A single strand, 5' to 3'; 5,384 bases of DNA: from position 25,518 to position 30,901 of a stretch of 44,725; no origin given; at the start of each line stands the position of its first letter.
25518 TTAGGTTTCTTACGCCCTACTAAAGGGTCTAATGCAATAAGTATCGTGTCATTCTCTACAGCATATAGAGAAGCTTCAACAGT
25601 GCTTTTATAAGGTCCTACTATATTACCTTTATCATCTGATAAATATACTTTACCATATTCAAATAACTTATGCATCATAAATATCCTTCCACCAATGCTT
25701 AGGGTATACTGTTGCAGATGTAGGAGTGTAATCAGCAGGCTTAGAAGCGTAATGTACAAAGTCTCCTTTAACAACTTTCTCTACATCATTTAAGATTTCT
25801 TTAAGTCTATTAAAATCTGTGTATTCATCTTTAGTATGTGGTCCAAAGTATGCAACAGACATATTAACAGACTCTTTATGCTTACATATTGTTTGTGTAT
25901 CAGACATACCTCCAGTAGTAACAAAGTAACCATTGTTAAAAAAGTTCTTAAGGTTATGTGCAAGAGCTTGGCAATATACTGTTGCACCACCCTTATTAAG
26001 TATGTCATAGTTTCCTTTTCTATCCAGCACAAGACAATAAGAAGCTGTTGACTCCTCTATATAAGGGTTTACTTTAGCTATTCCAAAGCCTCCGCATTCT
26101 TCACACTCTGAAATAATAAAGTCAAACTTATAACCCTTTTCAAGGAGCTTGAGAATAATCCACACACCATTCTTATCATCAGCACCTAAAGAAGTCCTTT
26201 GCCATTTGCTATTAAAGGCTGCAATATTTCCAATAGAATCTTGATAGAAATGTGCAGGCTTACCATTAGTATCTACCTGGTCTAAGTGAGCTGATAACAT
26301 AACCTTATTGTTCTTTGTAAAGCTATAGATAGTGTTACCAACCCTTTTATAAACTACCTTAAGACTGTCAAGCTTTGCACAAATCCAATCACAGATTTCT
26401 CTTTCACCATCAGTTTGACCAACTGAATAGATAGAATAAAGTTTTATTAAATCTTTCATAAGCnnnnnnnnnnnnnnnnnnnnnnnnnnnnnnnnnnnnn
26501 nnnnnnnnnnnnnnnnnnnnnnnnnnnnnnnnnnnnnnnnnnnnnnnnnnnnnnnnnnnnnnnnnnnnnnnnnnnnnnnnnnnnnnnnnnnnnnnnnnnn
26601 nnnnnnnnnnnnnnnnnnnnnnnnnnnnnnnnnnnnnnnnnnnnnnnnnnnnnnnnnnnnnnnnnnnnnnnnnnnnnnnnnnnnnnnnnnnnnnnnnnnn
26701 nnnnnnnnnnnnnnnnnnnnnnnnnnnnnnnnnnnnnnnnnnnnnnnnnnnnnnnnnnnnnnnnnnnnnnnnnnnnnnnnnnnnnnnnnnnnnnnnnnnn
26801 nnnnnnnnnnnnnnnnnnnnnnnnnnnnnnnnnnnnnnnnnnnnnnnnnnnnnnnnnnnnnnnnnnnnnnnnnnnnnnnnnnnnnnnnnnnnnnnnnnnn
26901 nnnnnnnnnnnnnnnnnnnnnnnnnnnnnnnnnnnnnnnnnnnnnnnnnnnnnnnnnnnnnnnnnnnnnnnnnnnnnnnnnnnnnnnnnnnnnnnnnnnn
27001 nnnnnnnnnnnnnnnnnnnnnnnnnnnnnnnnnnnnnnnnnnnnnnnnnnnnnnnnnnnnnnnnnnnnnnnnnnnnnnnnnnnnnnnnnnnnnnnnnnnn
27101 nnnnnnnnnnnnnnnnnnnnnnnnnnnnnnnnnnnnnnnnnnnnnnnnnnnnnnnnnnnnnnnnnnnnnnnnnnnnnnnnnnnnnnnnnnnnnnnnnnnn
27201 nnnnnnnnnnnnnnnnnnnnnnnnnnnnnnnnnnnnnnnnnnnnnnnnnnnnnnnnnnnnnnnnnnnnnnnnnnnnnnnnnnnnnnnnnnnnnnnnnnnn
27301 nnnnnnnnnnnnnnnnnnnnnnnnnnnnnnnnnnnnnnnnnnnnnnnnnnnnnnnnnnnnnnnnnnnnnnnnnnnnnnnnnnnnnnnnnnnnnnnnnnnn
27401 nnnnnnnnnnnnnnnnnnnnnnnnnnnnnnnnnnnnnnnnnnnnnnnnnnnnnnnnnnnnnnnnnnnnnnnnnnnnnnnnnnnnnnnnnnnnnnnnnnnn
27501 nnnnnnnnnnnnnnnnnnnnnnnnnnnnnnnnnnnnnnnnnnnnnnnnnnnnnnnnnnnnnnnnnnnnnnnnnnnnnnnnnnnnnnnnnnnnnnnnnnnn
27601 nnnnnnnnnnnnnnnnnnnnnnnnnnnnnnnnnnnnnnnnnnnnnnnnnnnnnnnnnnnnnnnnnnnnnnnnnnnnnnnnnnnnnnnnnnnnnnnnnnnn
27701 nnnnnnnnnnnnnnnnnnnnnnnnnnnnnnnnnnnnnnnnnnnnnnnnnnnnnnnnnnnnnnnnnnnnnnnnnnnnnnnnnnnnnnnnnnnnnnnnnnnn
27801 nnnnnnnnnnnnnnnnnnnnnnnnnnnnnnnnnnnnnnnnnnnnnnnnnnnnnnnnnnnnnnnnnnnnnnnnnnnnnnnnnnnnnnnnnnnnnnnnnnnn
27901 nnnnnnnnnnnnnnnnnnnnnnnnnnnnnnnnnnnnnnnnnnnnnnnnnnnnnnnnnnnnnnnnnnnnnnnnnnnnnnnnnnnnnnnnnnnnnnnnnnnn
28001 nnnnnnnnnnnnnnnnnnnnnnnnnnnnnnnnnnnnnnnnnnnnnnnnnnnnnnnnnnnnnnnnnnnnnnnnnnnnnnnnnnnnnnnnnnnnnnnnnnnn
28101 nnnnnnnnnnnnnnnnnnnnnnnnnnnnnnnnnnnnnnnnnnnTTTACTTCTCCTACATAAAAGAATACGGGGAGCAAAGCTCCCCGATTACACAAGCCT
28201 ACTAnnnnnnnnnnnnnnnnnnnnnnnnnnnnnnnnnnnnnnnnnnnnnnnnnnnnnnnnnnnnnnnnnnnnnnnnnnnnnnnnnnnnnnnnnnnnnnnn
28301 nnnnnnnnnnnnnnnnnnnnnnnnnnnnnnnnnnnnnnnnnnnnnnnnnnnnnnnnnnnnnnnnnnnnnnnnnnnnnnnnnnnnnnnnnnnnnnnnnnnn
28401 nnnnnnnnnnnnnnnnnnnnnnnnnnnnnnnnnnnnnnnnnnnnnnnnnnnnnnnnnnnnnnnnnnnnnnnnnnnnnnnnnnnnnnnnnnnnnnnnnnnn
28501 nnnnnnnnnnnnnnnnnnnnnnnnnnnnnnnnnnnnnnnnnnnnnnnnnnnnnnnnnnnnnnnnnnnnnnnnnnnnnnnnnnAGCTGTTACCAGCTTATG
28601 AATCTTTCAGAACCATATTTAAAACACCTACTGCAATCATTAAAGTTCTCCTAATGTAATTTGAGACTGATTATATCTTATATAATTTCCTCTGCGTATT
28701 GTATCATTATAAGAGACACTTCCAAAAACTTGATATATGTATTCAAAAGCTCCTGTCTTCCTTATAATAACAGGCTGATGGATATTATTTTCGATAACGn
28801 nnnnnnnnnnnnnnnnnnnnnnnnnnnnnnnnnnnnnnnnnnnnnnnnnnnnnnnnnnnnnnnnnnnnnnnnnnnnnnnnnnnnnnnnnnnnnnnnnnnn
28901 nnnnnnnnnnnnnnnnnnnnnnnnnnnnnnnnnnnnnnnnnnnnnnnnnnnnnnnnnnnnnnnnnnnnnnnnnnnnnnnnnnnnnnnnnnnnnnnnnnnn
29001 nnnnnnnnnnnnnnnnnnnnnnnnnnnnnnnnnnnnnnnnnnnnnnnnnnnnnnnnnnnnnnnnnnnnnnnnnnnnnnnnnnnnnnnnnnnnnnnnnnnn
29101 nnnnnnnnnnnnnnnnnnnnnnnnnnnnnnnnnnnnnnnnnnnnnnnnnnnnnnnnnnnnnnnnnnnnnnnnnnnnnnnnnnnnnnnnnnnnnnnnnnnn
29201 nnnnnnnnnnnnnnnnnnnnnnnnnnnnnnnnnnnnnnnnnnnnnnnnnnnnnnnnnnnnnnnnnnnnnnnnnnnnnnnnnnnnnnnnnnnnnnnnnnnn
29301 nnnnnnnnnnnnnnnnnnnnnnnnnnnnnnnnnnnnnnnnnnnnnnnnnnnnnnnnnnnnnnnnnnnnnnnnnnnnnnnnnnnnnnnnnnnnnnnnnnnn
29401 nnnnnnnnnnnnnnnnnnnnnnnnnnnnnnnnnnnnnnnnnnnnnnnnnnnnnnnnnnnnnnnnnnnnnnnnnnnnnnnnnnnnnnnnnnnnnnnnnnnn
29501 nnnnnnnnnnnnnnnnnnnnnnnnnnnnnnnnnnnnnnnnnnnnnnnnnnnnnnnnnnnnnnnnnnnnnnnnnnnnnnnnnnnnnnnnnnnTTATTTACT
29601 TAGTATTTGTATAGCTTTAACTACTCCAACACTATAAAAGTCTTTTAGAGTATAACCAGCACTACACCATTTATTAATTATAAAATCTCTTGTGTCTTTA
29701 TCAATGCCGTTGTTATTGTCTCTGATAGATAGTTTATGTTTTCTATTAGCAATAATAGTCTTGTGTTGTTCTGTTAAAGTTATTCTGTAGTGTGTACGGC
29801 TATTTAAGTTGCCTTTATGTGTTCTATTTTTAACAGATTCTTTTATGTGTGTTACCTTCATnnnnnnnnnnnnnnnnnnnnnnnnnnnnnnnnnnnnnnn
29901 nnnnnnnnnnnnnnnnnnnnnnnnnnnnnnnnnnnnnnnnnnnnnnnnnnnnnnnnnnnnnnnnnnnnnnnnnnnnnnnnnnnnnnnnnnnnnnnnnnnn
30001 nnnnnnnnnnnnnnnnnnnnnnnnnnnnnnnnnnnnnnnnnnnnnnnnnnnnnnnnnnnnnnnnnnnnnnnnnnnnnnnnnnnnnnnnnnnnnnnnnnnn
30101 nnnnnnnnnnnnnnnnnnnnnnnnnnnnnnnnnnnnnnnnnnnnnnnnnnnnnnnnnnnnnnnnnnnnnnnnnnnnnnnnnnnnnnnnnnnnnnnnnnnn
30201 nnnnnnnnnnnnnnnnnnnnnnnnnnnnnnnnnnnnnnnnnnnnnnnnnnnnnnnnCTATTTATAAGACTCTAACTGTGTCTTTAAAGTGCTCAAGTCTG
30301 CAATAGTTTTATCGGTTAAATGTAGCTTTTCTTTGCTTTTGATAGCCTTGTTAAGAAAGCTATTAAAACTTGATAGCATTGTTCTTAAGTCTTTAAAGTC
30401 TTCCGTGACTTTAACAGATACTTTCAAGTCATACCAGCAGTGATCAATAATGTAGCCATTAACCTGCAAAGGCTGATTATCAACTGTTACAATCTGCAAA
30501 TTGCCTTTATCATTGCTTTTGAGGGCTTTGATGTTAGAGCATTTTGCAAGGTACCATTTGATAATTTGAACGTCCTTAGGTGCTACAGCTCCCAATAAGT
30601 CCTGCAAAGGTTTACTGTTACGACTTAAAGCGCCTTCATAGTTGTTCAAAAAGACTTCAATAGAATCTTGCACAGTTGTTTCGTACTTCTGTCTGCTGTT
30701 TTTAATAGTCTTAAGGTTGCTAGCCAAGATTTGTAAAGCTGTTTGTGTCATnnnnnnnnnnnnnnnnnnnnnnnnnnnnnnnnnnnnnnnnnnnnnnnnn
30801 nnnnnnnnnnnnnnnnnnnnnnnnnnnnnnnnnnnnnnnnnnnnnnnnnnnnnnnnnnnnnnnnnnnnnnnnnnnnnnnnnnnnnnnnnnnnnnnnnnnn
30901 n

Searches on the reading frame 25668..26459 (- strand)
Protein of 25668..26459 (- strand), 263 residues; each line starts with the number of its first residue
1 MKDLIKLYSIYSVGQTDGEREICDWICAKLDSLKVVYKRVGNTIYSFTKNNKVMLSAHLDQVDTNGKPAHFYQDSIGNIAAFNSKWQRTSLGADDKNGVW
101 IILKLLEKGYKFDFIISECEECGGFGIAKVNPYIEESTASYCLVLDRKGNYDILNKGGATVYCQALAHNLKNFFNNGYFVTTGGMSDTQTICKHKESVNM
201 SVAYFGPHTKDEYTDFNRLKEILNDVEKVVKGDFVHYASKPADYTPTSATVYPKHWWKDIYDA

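Call 7: search_protein_families(library=phrogs, proteins=[window:25668-26459:-])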
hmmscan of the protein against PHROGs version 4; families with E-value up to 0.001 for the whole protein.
window:25668-26459:- (263 aa): 2 families
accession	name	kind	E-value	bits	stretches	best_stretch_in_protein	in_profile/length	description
phrog_4191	-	other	1.3e-34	120.7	1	29-257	33-270/342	peptidase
phrog_34186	-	unknown function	1.2e-08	35.7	1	31-259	46-272/368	-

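Call 8: search_protein_families(library=pfam, proteins=[window:25668-26459:-], max_evalue=0.01)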
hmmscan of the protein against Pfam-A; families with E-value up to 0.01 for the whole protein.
window:25668-26459:- (263 aa): 0 families

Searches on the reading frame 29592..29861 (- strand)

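Call 7: search_protein_families(library=phrogs, proteins=[window:29592-29861:-])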
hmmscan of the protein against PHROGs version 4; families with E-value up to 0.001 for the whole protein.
window:29592-29861:- (89 aa): 1 family
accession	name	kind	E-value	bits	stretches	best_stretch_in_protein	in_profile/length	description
phrog_35218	-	unknown function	0.00082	20.3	1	7-45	54-91/108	-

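Call 8: search_protein_families(library=pfam, proteins=[window:29592-29861:-], max_evalue=0.01)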
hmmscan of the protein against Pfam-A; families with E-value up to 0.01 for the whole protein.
window:29592-29861:- (89 aa): 0 families

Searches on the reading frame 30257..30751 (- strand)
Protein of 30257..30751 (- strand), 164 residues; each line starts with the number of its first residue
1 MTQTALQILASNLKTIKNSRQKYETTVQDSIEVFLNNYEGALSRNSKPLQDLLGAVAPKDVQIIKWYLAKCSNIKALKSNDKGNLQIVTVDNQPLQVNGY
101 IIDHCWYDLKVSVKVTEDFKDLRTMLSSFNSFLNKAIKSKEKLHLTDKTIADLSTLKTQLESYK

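Call 7: search_protein_families(library=phrogs, proteins=[window:30257-30751:-])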
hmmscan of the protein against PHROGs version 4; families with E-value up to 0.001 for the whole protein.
window:30257-30751:- (164 aa): 0 families

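Call 8: search_protein_families(library=pfam, proteins=[window:30257-30751:-], max_evalue=0.01)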
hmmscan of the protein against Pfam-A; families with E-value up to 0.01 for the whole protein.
window:30257-30751:- (164 aa): 0 families

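Call 59: find_homologous_proteins(query=window:30257-30751:-)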
Query window:30257-30751:- (164 aa): 41 proteins with E <= 0.001 among 65 candidates.
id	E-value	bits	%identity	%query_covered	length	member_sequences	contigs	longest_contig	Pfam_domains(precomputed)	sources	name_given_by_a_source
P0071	3.0e-95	334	96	100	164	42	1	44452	-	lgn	-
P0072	9.3e-93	326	95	100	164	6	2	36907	-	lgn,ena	-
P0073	4.9e-84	297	84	100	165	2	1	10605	-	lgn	-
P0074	3.9e-81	288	80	100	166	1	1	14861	-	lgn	-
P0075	8.2e-78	277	78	100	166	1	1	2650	-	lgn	-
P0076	2.9e-72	259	74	100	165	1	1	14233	-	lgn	-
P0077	1.2e-63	231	68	100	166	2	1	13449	-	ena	-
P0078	2.0e-63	230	68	100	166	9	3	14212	-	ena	-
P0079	2.3e-63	230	68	100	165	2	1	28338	-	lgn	-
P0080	3.6e-63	230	68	100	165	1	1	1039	-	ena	-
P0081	9.3e-63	228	68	100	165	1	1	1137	-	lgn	-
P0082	9.8e-63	228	70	98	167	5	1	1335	-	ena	-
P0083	1.1e-62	228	67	100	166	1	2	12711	-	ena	-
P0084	1.3e-62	228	68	100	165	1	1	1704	-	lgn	-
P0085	1.8e-62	227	68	100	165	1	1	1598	-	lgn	-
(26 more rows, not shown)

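Call 64: search_solved_structures(query=A4, max_evalue=10)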
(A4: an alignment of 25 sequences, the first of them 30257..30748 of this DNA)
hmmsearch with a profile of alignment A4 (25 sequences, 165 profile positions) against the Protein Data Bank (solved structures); distinct sequences matched with E-value up to 10: 13.
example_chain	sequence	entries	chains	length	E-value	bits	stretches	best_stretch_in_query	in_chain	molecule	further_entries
6ulg_F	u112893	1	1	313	0.032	17.2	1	26-156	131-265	Ras-related GTP-binding protein A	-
6ces_A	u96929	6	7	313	0.033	17.2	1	26-156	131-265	Ras-related GTP-binding protein A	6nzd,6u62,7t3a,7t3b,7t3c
6s6a_A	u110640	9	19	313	0.035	17.1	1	26-156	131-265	Ras-related GTP-binding protein A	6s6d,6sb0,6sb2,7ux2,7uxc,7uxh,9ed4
6wj2_F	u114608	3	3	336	0.04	16.9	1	26-156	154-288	Ras-related GTP-binding protein A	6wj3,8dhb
9jrw_B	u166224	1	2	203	0.35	13.8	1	62-112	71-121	LuxR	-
6ehr_F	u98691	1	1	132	0.87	12.6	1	73-156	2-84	Ras-related GTP-binding protein A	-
6wdz_D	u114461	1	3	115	1.2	12.1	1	46-92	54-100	ATP-dependent helicase Rep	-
2hw0_A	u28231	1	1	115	1.2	12.1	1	46-92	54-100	Replicase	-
5x6v_F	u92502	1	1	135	1.3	12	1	73-156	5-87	Ras-related GTP-binding protein A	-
9ea0_A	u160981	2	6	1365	1.3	12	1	108-159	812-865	Spike glycoprotein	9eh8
9kr9_A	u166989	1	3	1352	2.3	11.2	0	108-159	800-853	Spike glycoprotein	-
9kr8_A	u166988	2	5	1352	2.3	11.2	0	108-159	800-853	Spike glycoprotein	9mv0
9d4t_A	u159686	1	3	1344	2.4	11.1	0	108-159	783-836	Spike glycoprotein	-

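Call 73: predict_structure(alignment_id=A4)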
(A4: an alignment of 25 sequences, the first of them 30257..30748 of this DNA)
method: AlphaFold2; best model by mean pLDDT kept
length: 163 residues; sequences in the alignment: 25
mean_pLDDT: 87.4   pTM: 0.67
mean pLDDT of the five models: 87.4, 86.6, 86.6, 86.3, 83.9
residues with pLDDT >= 90: 99; 70-90: 48; 50-70: 11; < 50: 5
segments of 3 or more residues with pLDDT < 50: 113-117
pLDDT, mean of each block of 10 residues (from residue 1): 92 85 93 97 96 92 93 93 93 94 82 50 80 90 90 85 70
secondary structure, 60 per line:
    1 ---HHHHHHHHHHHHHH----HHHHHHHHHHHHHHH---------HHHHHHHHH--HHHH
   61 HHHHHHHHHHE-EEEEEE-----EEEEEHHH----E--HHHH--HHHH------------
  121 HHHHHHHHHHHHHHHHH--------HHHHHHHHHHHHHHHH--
elements in order: H4-17 H22-36 H46-54 H57-70 E73-78 E84-88 H99-102 H105-108 H121-137 H146-161

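Call 76: fold_search(model_id=the predicted structure, library=pdb)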
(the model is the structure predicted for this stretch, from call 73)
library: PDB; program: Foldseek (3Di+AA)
matches with E <= 10: 130; with E <= 0.001: 0
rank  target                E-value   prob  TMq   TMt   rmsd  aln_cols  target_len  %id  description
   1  7mbx_R                1.1e+00  0.06  0.16  0.10  20.2       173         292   12  Human Cholecystokinin 1 receptor (CCK1R) Gs complex (released 2021-05-26)
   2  9hac_D                1.3e+00  0.06  0.15  0.20  21.2       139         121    8  De novo designed BBF-14 beta barrel with computationally designed BBF-14_b4 binder (released 2024-12-18)
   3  4mgz_E                1.4e+00  0.11  0.22  0.07  16.4       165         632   12  Selective activation of Epac1 and Epac2 (released 2014-09-03)
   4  7wig_R                1.6e+00  0.08  0.21  0.12  17.5       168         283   10  Cryo-EM structure of the L-054,264-bound human SSTR2-Gi1 complex (released 2022-06-01)
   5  6vae_A                1.7e+00  0.03  0.15  0.04  18.9       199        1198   18  Mono-ubiquitinated Fanconi Anemia ID complex bound to ICL DNA (released 2020-03-18)
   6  7kzv_U                1.8e+00  0.08  0.27  0.05  20.6       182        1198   18  Structure of the human fanconi anaemia Core-UBE2T-ID-DNA complex in closed state (released 2021-03-10)
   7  7ui3_A                1.9e+00  0.04  0.19  0.11  18.5       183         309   13  Apo-form of Human Tryptophan 2,3-Dioxygenase Induced by NADH Binding (released 2024-02-21)
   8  3zc1_D                2.0e+00  0.09  0.24  0.21  17.3       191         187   12  Crystal structure of AfC3PO (released 2013-01-23)
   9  3seo_B                2.2e+00  0.02  0.14  0.11  17.5       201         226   11  Crystal structure of VopL C terminal domain (released 2011-08-31)
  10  1u7k_A                2.4e+00  0.18  0.26  0.31   8.1        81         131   18  Structure of a hexameric N-terminal domain from murine leukemia virus capsid (released 2004-10-05)
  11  6hwx_A                2.4e+00  0.18  0.26  0.19   8.1        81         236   18  Mature MLV capsid hexamer structure in intact virus particles (released 2018-12-05)
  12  6hww_A                2.5e+00  0.16  0.26  0.20   8.1        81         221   18  Immature MLV capsid hexamer structure in intact virus particles (released 2018-12-05)
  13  9a5g_A                2.5e+00  0.06  0.23  0.21  18.9       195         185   11  Integrative model of RRF-YTWF by crosslinking MS and deep learning (released 2024-09-18)
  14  9y66_C                2.6e+00  0.06  0.18  0.06  22.9       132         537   11  attLsym bound serine integrase complex in the dimeric state (released 2026-02-04)
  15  4g0h                  3.0e+00  0.11  0.25  0.11  11.9       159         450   14  Crystal structure of the N-terminal domain of Helicobacter pylori CagA protein (released 2012-08-22)
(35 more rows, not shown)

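Call 98: search_protein_families(library=ncbifam, proteins=[window:30257-30748:-], max_evalue=0.1)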
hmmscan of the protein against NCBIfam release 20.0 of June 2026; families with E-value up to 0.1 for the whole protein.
window:30257-30748:- (163 aa): 1 family
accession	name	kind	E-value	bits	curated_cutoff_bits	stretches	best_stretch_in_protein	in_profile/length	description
NF008170.0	PRK10917.2-4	equivalog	0.03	12.2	975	1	110-163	18-71/826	ATP-dependent DNA helicase RecG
